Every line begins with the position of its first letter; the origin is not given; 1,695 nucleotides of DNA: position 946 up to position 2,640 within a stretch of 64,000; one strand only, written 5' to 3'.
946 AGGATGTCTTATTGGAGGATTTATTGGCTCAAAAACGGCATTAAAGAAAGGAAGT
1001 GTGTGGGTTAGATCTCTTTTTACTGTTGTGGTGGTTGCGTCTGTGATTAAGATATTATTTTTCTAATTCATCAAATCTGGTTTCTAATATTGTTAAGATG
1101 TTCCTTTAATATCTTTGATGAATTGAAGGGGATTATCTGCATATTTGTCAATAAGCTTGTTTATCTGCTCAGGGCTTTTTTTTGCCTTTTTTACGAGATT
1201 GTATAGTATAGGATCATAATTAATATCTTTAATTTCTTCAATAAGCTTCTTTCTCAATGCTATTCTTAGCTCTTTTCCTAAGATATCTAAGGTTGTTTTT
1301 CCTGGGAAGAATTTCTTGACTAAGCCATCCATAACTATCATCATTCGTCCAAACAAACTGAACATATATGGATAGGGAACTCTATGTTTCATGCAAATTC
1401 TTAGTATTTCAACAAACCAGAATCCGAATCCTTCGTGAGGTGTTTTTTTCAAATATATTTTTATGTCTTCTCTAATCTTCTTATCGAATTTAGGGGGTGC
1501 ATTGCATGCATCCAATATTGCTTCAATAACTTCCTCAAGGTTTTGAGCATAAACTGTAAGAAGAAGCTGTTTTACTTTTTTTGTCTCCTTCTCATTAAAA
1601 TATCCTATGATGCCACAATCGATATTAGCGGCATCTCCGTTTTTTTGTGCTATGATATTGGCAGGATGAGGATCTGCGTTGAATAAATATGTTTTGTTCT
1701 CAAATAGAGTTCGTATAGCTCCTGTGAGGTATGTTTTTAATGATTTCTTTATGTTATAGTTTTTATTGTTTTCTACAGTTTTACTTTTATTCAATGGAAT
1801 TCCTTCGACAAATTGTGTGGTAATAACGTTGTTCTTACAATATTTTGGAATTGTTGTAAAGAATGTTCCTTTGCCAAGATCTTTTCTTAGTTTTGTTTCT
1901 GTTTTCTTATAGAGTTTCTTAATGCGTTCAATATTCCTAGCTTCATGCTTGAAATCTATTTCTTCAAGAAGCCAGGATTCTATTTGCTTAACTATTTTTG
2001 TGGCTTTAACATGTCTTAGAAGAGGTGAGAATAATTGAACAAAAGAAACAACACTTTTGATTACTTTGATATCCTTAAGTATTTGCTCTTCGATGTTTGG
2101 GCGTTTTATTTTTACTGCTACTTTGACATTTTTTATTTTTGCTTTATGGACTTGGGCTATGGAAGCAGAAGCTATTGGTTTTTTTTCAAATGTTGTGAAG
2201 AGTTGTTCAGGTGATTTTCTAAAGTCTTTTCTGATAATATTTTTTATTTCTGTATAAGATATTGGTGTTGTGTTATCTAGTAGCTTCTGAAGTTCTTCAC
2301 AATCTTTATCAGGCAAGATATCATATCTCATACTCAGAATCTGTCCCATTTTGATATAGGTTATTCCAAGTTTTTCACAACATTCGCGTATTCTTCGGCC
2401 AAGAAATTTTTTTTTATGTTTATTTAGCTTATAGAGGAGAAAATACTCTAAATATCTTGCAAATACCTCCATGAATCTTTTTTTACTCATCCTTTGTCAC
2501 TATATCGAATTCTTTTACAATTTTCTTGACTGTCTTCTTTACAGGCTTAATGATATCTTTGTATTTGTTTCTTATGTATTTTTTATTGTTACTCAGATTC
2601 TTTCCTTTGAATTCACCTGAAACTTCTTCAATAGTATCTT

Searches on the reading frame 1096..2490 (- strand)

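Call 33: search_protein_families(library=pfam, proteins=[window:1096-2490:-], max_evalue=0.001)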
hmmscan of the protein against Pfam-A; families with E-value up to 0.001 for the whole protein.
window:1096-2490:- (465 aa): 1 family
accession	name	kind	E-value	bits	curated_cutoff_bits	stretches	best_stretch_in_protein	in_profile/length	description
PF03109.22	ABC1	-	9.6e-54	182.5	22.9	1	69-323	1-242/244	ABC1 atypical kinase-like domain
